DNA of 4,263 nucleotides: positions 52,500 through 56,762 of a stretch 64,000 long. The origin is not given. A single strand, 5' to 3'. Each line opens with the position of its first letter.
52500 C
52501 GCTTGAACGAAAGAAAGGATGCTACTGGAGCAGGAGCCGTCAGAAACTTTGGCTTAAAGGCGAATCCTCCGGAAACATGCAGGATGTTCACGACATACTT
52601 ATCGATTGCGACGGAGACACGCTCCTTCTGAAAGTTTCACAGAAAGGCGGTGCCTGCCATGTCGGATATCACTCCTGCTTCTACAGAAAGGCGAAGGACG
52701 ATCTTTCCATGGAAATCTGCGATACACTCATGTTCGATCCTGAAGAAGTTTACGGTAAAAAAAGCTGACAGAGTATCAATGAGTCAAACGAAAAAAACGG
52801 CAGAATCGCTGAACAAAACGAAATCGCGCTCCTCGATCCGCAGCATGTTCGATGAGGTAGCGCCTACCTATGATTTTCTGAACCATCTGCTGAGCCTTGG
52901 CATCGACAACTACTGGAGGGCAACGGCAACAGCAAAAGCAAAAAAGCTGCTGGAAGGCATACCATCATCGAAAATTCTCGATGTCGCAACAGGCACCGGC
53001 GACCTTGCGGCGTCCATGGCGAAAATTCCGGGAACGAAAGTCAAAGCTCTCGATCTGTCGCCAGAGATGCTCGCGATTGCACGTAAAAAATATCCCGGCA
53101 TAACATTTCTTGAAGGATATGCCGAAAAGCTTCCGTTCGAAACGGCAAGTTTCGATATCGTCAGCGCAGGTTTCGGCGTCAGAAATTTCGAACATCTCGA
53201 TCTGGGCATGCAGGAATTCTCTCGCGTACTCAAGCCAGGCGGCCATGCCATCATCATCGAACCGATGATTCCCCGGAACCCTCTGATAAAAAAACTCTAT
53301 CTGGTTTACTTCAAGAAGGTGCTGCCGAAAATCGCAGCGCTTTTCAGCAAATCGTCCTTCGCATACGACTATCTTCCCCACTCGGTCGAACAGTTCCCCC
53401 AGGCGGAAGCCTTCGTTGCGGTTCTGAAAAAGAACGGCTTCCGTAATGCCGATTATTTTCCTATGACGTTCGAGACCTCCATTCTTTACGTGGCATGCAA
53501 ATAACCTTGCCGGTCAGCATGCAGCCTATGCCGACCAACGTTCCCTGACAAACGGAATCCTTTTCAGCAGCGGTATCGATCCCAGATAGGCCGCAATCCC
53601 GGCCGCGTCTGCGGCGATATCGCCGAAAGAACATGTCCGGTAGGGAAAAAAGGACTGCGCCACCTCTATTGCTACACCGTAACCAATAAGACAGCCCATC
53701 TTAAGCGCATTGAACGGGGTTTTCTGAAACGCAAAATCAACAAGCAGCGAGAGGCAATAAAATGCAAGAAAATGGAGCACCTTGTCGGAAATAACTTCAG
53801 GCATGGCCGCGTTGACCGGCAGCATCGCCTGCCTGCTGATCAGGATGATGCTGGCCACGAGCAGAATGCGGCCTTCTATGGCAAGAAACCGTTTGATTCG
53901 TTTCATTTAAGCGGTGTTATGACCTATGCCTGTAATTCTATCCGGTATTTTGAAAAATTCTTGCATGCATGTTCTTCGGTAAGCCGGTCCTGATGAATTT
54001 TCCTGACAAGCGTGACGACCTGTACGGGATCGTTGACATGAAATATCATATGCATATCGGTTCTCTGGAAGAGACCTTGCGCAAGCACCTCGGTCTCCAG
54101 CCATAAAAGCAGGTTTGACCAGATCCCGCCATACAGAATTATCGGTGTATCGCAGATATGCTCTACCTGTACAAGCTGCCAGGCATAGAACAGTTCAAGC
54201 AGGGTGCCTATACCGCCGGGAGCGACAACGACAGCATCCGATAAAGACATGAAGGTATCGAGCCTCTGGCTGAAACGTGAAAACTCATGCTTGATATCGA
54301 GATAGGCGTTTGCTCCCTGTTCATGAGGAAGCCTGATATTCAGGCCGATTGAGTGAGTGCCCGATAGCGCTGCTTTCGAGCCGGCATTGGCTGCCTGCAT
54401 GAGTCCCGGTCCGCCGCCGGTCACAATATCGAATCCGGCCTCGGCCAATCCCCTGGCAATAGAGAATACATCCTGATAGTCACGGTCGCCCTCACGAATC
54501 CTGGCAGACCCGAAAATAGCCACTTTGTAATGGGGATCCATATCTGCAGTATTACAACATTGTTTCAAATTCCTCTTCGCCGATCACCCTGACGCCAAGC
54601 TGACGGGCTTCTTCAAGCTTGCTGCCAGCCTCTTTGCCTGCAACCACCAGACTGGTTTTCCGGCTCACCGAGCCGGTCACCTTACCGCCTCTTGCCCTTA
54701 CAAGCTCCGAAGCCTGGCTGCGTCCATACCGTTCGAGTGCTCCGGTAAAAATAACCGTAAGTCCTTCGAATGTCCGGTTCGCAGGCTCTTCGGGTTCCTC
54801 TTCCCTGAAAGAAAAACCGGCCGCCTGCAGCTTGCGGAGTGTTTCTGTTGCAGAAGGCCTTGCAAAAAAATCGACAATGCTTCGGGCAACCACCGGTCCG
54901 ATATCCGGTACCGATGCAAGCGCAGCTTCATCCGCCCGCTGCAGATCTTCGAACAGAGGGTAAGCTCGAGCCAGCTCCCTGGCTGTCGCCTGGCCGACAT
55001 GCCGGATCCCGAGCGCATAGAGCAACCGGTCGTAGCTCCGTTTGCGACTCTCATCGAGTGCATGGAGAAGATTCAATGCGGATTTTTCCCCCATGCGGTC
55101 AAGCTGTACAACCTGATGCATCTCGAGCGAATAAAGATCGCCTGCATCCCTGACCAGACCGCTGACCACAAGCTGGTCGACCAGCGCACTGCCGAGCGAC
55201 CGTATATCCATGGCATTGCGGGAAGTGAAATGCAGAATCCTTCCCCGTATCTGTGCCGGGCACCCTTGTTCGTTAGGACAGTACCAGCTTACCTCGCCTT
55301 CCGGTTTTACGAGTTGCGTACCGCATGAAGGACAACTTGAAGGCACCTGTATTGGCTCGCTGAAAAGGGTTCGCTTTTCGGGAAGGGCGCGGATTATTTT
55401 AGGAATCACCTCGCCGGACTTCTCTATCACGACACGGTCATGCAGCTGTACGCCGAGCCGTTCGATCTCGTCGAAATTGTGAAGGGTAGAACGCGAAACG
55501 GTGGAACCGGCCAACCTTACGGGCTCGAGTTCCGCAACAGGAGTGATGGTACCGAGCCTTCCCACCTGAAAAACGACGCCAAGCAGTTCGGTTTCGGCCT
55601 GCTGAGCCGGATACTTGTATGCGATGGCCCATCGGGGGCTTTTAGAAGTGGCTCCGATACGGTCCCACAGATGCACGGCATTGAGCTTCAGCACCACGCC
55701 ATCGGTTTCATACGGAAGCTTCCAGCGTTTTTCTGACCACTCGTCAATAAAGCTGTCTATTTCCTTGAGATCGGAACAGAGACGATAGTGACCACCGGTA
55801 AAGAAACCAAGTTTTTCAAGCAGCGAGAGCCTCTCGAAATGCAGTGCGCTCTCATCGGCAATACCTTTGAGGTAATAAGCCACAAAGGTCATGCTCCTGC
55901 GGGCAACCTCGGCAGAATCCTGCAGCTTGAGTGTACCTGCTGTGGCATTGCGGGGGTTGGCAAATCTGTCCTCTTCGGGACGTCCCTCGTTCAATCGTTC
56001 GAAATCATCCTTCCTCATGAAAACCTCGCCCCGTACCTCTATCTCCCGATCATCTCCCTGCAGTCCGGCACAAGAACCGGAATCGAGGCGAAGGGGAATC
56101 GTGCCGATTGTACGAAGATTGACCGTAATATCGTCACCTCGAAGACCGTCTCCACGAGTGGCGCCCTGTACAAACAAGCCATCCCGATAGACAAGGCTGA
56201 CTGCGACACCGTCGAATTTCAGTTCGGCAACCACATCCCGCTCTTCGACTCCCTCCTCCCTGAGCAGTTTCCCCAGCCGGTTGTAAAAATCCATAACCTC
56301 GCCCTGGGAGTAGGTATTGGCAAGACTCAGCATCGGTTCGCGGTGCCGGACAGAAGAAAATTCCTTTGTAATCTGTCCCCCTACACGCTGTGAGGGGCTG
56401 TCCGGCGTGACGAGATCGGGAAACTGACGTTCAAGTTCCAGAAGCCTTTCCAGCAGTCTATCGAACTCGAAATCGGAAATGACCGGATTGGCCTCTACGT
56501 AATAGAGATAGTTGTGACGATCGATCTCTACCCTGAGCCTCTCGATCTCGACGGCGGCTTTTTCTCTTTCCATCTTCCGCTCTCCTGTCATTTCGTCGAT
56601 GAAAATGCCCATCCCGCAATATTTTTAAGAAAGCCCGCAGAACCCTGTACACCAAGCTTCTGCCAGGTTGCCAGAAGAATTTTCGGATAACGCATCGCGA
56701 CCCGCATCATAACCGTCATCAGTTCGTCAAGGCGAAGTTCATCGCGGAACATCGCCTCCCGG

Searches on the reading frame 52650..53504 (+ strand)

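Call 70: search_protein_families(library=pfam, proteins=[window:52650-53504:+], max_evalue=0.00001)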
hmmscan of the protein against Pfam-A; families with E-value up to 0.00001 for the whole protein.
window:52650-53504:+ (284 aa): 6 families
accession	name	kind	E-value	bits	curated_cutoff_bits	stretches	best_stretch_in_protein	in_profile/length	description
PF01209.24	Ubie_methyltran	-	1.7e-51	175.2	20.1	1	61-283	8-232/233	ubiE/COQ5 methyltransferase family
PF13649.12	Methyltransf_25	-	3.6e-20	72.9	27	1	109-198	1-97/97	Methyltransferase domain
PF08241.18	Methyltransf_11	-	7.5e-20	71.8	21.2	1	110-202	1-95/95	Methyltransferase domain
PF13847.12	Methyltransf_31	-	2.4e-13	50.5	27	1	107-206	5-113/145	Methyltransferase domain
PF08242.18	Methyltransf_12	-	5.3e-10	40.3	30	1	110-199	1-97/98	Methyltransferase domain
PF13489.12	Methyltransf_23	-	1.9e-08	34.7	27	1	103-266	20-161/164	Methyltransferase domain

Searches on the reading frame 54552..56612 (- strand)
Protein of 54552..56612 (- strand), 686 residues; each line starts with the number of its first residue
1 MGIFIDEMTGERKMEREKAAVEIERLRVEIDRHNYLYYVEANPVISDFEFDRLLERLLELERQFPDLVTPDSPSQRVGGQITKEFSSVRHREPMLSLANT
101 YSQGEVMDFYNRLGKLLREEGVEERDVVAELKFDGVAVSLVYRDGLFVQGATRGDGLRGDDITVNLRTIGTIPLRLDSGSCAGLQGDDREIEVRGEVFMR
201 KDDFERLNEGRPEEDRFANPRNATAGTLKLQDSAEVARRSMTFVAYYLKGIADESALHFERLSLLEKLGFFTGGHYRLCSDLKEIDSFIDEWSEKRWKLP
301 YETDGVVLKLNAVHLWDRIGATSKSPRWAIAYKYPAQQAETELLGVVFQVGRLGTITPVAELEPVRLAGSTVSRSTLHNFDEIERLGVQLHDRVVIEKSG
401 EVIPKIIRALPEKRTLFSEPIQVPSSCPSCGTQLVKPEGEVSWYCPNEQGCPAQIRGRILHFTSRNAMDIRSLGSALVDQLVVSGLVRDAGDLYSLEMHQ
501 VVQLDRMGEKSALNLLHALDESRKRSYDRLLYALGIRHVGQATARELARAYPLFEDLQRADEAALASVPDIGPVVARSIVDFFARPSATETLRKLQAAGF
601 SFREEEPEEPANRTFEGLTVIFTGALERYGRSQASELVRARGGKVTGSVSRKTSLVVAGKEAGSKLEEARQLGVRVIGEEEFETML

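Call 70: search_protein_families(library=pfam, proteins=[window:54552-56612:-], max_evalue=0.00001)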
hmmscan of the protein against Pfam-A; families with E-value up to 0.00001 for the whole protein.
window:54552-56612:- (686 aa): 8 families
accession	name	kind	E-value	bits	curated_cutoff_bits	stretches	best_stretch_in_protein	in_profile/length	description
PF01653.23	DNA_ligase_aden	-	2.7e-78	263.4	27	1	83-337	2-253/253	NAD-dependent DNA ligase adenylation domain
PF03120.22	DNA_ligase_OB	-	6e-31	106.6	32.9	1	340-415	1-76/79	NAD-dependent DNA ligase OB-fold domain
PF12826.13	HHH_2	-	1.2e-22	80.2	27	1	529-590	1-62/64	Helix-hairpin-helix motif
PF03119.21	DNA_ligase_ZBD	-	1.1e-11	44.9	25.8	1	427-453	2-27/27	NAD-dependent DNA ligase C4 zinc finger domain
PF00533.33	BRCT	-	1.1e-10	42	21.3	1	614-684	5-76/78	BRCA1 C Terminus (BRCT) domain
PF14520.12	HHH_5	-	3.4e-09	37.5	27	1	534-582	5-54/57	Helix-hairpin-helix domain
PF22745.1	Nlig-Ia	-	1.1e-07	32.8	27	1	22-69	5-52/92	DNA ligase-like, N-terminal NAD+-binding domain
PF12738.14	PTCB-BRCT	-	3.8e-06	27.3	22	1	619-677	2-59/63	twin BRCT domain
